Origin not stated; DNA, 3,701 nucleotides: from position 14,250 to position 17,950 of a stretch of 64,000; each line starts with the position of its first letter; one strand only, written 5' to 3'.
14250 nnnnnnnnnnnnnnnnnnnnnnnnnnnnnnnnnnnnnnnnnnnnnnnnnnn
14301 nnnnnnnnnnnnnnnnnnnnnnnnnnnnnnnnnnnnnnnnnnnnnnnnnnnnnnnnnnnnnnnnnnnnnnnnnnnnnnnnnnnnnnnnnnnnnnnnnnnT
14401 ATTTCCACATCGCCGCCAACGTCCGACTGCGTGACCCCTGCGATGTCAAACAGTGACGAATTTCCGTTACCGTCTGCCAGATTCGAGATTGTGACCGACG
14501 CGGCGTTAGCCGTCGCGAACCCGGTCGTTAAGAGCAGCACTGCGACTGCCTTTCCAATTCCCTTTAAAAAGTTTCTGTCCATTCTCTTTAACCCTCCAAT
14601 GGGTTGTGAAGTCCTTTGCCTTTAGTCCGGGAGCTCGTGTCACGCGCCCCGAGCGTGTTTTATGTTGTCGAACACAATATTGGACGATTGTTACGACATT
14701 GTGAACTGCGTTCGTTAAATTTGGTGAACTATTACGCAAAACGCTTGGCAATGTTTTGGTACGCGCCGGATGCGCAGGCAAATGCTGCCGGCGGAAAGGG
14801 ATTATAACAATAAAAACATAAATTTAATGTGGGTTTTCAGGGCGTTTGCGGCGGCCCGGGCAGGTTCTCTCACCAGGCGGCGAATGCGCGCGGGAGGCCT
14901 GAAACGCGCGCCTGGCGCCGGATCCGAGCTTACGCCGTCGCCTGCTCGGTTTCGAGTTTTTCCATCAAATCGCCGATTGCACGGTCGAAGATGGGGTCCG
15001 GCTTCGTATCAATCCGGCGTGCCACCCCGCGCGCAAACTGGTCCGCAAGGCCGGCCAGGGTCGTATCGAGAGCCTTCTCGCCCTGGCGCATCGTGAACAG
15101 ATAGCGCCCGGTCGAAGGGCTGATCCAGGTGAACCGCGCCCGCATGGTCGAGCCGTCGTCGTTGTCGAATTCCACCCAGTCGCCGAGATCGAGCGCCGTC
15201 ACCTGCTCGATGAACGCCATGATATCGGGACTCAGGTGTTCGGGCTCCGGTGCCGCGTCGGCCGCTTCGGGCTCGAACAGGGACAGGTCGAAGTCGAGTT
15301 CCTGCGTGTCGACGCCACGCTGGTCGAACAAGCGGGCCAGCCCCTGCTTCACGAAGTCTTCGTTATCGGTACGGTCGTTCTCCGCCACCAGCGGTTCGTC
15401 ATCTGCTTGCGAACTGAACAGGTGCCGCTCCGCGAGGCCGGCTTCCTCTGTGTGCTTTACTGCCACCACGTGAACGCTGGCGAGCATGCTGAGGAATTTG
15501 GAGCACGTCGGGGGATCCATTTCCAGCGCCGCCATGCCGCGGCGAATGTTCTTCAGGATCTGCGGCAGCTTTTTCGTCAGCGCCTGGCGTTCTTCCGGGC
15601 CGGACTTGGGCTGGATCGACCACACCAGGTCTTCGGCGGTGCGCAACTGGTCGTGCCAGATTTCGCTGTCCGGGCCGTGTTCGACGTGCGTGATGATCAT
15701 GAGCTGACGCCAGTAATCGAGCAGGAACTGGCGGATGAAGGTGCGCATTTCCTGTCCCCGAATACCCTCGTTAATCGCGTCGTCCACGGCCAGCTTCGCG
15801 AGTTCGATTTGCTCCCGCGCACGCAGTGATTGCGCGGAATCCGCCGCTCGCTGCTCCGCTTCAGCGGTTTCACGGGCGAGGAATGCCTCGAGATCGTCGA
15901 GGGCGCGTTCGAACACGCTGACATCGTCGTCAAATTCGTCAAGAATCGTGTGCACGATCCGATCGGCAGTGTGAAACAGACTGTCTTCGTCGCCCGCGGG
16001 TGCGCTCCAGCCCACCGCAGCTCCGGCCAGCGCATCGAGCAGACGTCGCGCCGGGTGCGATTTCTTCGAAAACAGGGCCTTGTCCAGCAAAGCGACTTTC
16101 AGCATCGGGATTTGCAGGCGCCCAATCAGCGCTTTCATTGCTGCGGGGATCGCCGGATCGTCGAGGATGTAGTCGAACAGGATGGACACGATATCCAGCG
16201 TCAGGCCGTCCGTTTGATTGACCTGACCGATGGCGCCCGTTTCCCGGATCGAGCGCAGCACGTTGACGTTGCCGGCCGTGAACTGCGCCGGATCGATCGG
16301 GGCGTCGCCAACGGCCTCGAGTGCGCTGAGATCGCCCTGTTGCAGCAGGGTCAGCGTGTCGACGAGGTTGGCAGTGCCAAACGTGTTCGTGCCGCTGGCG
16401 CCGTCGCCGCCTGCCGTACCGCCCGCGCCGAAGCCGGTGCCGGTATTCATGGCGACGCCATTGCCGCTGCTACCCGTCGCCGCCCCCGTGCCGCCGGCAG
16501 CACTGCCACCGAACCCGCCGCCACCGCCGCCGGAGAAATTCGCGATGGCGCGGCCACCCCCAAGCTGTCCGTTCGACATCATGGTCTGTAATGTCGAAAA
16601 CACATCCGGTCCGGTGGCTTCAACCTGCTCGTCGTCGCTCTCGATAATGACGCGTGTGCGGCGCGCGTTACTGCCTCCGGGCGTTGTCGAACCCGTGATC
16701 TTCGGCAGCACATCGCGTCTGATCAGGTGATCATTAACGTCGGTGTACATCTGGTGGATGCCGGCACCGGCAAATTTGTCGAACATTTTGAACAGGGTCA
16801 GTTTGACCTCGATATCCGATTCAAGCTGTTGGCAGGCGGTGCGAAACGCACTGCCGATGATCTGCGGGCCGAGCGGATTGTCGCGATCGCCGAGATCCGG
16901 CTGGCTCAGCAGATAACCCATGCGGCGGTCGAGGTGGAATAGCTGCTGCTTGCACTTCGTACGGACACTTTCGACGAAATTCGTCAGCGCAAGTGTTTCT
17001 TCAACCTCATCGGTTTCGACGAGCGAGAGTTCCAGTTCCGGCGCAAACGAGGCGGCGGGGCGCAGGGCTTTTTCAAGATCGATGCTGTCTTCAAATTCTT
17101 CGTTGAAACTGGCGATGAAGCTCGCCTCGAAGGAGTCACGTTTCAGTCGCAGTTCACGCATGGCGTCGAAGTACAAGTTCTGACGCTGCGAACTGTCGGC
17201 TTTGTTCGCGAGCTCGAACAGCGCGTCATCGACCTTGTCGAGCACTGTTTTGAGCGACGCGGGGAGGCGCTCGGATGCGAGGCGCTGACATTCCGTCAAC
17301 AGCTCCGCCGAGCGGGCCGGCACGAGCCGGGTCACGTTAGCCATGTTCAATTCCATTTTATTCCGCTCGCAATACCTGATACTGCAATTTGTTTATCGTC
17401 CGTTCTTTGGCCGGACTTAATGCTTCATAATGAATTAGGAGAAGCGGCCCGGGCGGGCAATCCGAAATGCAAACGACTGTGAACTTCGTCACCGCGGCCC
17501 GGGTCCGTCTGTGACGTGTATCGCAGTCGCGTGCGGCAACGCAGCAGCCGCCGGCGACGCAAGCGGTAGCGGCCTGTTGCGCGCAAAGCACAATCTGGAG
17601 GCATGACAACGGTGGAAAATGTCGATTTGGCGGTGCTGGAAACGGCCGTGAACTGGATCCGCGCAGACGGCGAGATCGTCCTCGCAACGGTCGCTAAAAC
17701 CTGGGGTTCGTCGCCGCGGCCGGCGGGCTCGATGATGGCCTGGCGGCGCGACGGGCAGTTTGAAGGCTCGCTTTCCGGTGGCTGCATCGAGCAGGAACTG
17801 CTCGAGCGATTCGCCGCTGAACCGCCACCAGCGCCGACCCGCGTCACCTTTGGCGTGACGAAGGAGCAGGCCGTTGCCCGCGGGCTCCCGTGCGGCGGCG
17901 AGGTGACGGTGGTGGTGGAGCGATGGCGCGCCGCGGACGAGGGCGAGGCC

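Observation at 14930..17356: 808-aa DUF1631-like protein with a ~70-residue Gly-rich low-complexity insert.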

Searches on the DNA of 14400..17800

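Call 87: search_rna_families(source=window, start=14400, end=17800, threshold=evalue, max_evalue=1)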
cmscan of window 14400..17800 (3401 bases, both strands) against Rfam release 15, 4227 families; matches with E-value up to 1: 0.
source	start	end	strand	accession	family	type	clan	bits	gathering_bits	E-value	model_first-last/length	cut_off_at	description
